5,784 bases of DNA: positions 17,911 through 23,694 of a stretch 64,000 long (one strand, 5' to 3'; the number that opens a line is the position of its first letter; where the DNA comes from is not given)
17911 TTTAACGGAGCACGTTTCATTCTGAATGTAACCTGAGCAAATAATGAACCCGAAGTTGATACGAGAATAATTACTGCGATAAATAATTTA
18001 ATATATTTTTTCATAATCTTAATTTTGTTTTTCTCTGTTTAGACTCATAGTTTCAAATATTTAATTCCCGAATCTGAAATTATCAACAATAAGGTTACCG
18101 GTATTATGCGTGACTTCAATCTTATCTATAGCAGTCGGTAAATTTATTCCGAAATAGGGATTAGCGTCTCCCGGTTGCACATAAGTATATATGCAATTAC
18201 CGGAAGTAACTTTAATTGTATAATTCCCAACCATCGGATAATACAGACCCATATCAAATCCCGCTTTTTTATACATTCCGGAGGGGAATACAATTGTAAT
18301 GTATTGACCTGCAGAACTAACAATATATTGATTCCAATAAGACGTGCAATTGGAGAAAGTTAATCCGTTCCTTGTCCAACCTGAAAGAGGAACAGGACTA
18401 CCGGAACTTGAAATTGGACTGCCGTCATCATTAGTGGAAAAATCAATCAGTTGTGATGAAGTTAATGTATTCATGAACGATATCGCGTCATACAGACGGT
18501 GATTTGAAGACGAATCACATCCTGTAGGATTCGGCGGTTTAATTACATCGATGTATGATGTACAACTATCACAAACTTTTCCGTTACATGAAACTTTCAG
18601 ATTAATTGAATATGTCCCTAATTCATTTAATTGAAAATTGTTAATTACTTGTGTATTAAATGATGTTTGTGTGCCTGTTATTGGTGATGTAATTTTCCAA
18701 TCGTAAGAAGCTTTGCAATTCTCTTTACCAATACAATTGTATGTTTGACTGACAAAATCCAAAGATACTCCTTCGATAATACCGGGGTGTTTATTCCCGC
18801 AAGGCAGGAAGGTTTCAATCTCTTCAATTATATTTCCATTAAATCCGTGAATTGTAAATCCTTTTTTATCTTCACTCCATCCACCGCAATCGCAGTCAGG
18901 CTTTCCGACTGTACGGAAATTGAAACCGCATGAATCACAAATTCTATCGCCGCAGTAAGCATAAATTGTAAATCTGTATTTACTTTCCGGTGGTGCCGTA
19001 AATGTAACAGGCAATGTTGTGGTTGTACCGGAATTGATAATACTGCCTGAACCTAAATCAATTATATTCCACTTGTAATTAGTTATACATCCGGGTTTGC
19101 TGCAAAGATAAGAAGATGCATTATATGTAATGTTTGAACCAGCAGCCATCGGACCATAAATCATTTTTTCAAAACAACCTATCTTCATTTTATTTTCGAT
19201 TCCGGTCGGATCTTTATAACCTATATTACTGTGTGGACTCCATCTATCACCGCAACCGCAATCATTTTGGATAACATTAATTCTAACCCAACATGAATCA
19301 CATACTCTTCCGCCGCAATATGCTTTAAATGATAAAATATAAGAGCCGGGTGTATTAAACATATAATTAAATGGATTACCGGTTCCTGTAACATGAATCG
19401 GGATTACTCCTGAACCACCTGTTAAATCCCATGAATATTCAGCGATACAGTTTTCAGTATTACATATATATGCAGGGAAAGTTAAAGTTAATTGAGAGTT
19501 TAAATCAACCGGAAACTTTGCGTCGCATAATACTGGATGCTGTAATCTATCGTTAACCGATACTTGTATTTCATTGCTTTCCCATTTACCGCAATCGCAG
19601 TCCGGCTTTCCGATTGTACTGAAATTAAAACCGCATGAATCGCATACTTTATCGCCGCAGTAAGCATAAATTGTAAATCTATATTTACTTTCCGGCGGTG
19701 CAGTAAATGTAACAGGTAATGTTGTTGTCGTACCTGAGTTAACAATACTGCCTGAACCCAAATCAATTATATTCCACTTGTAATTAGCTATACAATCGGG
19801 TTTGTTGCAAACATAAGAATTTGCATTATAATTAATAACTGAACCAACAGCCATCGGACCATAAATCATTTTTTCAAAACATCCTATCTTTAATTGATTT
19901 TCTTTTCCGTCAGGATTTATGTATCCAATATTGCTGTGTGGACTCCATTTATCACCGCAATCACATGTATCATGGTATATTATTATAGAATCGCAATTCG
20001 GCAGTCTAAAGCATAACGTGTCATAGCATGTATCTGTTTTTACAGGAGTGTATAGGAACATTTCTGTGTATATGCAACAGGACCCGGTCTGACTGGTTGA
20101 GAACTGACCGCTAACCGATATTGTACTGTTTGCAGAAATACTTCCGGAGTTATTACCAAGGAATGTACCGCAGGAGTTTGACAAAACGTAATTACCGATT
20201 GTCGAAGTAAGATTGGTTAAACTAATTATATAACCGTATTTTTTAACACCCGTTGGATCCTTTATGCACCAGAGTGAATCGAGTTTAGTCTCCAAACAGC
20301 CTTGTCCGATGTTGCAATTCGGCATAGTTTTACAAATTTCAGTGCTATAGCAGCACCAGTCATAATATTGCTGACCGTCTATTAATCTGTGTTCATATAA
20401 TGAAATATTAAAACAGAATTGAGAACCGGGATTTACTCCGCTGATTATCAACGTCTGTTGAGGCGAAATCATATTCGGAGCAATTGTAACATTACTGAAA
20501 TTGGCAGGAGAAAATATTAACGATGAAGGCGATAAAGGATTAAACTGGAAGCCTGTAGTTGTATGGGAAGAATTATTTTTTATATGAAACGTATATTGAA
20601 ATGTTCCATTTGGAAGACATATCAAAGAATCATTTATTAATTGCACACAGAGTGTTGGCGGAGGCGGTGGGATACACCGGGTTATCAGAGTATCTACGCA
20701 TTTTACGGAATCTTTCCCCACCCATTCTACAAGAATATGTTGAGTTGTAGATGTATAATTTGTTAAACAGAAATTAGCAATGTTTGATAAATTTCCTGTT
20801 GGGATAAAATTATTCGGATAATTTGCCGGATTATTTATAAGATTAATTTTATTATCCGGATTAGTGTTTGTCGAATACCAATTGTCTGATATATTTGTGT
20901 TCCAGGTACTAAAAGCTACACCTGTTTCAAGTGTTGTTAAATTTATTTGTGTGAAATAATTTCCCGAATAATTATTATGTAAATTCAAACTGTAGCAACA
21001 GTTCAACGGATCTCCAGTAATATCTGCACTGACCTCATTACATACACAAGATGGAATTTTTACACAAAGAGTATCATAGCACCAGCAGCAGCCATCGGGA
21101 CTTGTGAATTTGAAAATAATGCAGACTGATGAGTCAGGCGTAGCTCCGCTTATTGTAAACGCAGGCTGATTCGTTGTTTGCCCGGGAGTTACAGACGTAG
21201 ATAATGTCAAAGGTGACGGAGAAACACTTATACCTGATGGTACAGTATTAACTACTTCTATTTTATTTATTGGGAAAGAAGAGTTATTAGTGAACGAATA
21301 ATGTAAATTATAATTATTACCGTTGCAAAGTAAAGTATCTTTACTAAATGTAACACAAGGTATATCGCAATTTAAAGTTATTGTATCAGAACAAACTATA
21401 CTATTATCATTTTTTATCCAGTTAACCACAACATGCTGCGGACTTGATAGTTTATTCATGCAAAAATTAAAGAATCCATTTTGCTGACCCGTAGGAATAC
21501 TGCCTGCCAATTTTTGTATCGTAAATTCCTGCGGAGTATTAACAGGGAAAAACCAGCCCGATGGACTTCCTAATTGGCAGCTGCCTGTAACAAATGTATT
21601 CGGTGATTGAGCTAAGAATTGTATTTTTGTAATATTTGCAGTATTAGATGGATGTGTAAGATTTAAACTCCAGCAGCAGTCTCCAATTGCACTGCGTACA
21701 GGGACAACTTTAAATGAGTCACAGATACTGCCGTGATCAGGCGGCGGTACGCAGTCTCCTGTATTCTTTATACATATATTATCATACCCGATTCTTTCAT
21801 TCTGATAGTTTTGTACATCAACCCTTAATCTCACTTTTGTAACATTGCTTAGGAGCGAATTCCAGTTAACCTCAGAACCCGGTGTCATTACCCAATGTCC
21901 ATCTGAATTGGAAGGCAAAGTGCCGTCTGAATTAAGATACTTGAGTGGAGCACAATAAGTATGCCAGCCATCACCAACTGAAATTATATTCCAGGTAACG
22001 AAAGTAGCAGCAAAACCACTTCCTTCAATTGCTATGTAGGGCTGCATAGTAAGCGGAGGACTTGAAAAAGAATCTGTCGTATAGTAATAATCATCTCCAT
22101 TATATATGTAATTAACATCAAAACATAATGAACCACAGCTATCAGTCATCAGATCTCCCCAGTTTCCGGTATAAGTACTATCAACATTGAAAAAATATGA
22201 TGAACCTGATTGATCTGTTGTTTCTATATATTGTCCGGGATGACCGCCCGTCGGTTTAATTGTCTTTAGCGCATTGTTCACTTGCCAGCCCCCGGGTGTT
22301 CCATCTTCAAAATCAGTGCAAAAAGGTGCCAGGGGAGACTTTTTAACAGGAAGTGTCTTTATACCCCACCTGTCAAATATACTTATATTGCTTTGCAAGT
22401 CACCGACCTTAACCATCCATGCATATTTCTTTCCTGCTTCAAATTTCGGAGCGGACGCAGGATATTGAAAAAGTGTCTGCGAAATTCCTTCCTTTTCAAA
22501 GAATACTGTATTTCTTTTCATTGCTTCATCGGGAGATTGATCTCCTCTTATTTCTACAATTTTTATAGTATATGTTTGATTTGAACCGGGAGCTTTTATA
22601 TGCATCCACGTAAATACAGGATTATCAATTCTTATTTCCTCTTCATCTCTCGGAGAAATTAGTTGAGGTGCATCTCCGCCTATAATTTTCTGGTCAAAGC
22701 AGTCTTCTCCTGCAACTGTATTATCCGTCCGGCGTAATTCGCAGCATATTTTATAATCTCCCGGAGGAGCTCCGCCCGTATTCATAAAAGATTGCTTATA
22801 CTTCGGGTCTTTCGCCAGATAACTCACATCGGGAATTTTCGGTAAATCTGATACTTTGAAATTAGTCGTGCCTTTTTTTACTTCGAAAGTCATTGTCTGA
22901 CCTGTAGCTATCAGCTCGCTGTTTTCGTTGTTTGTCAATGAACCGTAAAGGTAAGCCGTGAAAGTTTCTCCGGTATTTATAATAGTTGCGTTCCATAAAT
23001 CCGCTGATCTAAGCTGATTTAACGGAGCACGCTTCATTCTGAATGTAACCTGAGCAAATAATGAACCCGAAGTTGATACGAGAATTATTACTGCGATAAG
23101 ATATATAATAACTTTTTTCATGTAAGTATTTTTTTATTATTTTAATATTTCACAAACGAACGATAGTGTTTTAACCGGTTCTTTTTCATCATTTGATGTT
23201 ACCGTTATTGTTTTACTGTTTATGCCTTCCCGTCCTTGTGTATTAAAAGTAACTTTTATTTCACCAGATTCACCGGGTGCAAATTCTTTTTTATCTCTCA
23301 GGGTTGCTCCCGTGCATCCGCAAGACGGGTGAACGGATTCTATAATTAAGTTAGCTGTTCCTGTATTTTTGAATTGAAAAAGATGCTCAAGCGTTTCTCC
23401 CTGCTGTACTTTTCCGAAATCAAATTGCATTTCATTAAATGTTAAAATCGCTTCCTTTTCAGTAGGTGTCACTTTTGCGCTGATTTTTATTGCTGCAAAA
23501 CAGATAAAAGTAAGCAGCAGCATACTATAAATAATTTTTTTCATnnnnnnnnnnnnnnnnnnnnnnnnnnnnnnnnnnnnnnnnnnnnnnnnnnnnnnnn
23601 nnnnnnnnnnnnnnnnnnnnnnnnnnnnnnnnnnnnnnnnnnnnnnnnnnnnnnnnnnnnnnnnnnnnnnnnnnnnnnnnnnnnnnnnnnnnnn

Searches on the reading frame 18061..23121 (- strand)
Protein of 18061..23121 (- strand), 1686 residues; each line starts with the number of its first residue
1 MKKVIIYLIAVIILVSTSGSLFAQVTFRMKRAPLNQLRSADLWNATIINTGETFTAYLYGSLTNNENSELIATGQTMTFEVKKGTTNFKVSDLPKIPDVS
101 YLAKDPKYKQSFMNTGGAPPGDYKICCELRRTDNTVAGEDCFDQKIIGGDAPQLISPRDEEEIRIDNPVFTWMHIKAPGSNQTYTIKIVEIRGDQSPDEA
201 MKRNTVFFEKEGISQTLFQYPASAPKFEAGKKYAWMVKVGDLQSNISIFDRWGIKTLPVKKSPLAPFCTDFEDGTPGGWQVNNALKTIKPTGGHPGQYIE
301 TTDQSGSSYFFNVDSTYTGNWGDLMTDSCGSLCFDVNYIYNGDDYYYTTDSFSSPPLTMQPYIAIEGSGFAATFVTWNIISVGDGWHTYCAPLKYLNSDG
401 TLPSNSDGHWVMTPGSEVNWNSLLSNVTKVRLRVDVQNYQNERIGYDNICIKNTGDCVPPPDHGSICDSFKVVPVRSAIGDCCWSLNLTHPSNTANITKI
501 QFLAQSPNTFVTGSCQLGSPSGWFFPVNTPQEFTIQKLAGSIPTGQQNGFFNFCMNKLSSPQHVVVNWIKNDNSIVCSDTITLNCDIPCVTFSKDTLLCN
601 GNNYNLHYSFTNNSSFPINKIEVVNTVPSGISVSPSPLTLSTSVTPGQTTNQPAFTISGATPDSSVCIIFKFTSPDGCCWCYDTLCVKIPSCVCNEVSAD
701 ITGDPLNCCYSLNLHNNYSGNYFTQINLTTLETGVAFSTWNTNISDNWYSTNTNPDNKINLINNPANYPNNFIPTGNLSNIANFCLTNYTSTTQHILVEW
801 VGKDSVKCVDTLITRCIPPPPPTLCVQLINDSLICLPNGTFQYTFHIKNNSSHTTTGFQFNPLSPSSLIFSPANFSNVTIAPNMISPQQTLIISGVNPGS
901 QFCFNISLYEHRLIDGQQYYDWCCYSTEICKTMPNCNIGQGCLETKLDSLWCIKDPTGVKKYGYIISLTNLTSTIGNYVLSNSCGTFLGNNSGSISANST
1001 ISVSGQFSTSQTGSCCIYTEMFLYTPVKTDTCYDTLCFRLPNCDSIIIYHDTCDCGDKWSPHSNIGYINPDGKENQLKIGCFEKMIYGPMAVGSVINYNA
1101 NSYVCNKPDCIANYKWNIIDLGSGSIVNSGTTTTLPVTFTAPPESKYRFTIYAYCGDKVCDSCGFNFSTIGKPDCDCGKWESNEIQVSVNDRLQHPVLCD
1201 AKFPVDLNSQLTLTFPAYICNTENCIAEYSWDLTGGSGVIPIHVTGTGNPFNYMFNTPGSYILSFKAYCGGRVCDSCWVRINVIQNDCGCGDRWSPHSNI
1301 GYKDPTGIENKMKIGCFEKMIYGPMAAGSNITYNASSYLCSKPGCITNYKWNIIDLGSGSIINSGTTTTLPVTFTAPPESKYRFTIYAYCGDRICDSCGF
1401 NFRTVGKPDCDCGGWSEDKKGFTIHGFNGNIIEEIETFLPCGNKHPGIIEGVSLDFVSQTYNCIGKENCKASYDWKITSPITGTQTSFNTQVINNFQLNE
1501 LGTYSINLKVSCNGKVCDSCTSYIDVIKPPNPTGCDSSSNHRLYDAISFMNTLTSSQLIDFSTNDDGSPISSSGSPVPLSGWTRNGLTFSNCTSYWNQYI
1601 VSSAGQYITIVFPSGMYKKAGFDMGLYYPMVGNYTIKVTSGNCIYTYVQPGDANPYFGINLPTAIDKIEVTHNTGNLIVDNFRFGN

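Call 66: search_protein_families(library=pfam, max_evalue=0.001, proteins=[window:18061-23121:-])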
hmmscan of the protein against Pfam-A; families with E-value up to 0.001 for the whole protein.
window:18061-23121:- (1686 aa): 1 family
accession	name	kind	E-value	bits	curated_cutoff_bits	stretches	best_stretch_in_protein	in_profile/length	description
PF22352.2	K319L-like_PKD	-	4.4e-08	33.5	27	0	1341-1386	22-66/84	K319L-like, PKD domain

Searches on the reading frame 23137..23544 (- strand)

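Call 66: search_protein_families(library=pfam, max_evalue=0.001, proteins=[window:23137-23544:-])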
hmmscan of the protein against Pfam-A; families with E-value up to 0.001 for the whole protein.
window:23137-23544:- (135 aa): 2 families
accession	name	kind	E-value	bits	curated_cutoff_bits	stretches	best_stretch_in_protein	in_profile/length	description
PF07610.17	DUF1573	-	1.3e-29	102.5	26.1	1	34-125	1-91/98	Protein of unknown function (DUF1573)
PF22544.2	HYDIN_VesB_CFA65-like_Ig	-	2.5e-19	69.8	25.5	1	32-125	1-94/100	HYDIN/CFA65/VesB-like, Ig-like domain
